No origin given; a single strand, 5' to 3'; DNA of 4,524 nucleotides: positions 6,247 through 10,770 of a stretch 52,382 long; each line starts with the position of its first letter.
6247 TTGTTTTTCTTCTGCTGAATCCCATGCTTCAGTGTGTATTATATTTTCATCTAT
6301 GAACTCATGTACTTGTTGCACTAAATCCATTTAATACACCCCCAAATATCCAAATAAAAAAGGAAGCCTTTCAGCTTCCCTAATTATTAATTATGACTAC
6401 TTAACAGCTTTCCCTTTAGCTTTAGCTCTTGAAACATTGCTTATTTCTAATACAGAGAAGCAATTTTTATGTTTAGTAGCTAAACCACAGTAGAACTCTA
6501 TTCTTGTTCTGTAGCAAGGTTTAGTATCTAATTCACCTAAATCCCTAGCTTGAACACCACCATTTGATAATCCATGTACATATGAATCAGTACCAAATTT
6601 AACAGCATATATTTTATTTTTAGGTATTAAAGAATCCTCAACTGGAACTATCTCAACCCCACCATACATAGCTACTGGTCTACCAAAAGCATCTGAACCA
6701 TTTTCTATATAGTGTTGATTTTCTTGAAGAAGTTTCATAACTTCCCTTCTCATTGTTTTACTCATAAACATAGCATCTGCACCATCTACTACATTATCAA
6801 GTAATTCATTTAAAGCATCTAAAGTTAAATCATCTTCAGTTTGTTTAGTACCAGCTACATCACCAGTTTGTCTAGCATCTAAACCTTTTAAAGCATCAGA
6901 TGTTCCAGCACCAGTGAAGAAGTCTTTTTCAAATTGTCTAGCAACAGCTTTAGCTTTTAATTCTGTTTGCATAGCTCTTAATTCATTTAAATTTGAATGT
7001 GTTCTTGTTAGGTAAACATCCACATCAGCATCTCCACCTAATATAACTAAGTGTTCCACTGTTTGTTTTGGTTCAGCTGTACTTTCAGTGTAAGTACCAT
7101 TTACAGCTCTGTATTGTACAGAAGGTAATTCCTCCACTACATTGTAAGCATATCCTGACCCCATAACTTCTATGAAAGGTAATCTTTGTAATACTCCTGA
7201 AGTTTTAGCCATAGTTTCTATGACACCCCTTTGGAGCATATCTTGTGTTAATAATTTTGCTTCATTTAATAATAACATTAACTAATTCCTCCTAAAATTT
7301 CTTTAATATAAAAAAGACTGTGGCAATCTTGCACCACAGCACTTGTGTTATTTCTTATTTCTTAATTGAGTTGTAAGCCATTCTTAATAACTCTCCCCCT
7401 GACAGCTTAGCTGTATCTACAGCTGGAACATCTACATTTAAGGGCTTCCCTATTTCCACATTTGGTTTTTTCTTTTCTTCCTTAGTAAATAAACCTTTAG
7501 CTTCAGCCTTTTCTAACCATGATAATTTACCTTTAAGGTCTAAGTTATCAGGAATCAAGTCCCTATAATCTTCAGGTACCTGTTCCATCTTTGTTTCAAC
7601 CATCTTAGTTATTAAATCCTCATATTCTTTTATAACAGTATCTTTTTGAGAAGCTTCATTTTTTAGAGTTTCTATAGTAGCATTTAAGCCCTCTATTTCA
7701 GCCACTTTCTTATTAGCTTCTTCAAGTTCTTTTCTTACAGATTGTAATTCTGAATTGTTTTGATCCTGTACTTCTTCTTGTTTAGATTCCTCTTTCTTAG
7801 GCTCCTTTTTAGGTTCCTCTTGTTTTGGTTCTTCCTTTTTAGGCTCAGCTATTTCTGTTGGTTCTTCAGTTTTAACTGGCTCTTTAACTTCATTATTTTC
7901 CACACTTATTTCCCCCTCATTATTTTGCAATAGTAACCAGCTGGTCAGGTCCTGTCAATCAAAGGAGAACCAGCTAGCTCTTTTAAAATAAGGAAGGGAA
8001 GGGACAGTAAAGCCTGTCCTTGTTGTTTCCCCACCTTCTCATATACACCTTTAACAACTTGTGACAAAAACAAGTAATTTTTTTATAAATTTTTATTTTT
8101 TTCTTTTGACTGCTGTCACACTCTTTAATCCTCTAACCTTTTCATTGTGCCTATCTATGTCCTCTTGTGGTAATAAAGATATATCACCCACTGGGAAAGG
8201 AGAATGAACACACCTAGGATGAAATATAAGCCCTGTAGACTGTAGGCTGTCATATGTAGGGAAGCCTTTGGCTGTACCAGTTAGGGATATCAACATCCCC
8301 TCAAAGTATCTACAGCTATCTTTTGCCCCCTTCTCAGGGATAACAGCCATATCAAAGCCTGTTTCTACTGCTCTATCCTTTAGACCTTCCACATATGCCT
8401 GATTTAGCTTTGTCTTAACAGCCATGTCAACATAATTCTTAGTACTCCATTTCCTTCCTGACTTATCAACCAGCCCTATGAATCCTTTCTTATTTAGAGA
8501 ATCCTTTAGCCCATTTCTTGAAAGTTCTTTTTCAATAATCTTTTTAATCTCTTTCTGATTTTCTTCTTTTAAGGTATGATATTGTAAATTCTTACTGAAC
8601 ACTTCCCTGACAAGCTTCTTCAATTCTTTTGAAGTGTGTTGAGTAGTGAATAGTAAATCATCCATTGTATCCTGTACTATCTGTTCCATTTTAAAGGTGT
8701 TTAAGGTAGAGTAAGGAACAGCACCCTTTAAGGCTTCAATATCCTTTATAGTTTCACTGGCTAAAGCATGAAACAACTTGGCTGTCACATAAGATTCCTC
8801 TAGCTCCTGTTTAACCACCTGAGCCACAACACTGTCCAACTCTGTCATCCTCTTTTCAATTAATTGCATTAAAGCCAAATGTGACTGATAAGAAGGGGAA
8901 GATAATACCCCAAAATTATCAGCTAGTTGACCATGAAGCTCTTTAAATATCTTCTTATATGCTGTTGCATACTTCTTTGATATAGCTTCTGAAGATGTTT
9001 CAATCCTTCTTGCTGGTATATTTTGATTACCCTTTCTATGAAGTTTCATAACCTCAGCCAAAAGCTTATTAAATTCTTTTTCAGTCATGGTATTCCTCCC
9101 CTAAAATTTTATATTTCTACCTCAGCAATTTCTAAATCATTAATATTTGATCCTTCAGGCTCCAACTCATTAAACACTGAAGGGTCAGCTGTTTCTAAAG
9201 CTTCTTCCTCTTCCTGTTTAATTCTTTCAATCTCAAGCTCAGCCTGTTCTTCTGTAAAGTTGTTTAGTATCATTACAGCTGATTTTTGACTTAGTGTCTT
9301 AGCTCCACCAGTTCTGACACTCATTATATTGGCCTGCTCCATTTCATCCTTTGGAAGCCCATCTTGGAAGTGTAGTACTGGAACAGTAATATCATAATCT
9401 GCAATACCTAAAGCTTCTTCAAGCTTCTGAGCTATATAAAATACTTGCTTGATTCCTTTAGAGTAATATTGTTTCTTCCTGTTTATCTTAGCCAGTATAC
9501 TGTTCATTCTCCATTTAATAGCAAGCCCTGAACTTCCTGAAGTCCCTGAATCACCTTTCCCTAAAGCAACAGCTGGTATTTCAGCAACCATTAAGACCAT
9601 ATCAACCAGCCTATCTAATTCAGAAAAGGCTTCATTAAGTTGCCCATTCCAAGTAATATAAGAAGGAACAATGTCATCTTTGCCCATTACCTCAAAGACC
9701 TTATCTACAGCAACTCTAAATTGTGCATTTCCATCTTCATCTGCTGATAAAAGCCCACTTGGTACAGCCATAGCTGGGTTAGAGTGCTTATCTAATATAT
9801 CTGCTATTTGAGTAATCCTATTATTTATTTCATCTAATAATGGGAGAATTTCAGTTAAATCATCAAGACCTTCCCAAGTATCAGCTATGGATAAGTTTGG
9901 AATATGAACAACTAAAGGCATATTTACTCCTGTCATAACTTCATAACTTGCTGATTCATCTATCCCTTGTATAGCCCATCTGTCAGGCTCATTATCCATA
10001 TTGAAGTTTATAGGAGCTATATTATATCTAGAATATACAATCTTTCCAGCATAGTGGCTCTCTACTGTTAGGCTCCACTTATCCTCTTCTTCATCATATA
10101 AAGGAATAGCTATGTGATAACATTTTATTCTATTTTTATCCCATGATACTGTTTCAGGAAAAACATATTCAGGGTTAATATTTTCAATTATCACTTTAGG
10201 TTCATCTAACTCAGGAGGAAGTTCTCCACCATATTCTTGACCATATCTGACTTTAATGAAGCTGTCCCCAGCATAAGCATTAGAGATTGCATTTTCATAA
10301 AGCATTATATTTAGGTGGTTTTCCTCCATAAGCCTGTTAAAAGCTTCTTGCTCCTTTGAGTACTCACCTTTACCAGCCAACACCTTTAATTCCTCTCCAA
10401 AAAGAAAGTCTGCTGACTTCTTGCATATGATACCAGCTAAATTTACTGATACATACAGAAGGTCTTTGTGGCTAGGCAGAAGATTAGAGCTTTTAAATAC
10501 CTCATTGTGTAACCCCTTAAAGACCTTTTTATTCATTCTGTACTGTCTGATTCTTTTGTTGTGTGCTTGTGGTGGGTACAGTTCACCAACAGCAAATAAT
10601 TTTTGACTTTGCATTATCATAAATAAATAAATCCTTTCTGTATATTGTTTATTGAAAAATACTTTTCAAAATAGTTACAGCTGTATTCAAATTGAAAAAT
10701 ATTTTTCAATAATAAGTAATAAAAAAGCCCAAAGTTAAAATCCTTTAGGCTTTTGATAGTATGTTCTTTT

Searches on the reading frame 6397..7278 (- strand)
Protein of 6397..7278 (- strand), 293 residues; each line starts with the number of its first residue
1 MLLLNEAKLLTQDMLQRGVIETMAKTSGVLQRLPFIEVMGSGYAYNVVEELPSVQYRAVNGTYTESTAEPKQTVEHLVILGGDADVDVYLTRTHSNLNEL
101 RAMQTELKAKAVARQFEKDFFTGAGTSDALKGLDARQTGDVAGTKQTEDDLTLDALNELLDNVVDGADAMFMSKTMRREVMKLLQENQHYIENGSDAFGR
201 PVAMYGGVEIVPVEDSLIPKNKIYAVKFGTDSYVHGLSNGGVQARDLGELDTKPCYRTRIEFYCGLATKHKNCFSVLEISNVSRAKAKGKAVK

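Call 10: search_protein_families(library=phrogs, proteins=[window:6397-7278:-], max_evalue=0.00001)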
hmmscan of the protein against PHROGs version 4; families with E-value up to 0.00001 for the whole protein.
window:6397-7278:- (293 aa): 3 families
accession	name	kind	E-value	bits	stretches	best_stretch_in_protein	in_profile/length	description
phrog_212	-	head and packaging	9.2e-61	206.8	1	2-276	6-289/301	major head protein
phrog_31318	-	unknown function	2e-12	48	1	152-277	2-141/147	-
phrog_10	-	head and packaging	5.8e-08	33.1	1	109-202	467-566/752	major head protein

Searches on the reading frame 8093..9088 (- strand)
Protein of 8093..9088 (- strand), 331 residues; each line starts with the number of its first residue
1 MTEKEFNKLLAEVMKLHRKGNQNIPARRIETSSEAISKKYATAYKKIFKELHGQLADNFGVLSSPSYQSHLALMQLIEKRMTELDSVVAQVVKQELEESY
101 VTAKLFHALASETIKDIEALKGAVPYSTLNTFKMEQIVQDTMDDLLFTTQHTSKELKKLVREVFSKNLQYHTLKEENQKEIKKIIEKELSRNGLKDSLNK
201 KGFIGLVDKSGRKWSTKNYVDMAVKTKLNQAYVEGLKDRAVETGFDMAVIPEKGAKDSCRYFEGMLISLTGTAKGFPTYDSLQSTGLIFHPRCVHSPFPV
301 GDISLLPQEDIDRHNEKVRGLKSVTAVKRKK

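Call 10: search_protein_families(library=phrogs, proteins=[window:8093-9088:-], max_evalue=0.00001)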
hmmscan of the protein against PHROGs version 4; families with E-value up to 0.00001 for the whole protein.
window:8093-9088:- (331 aa): 3 families
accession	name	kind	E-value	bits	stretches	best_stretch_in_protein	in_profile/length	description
phrog_4611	-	head and packaging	1.8e-33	116.8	1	42-317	19-284/710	minor head protein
phrog_581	-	head and packaging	4.8e-23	83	1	13-308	9-304/564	minor head protein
phrog_12049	-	head and packaging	7e-07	29.3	1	198-273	168-244/745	head morphogenesis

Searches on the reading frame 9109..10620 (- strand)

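Call 10: search_protein_families(library=phrogs, proteins=[window:9109-10620:-], max_evalue=0.00001)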
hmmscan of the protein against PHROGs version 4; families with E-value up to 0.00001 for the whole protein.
window:9109-10620:- (503 aa): 4 families
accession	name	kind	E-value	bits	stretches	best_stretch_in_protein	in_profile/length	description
phrog_533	-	head and packaging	3.4e-49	168.7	1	3-474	13-483/495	portal protein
phrog_64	-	head and packaging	7.5e-34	118.1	1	19-491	84-515/547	portal protein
phrog_104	-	head and packaging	6e-11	42.7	1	18-408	49-412/550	portal protein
phrog_9064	-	head and packaging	1.9e-09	38.5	1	254-485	3-220/228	portal protein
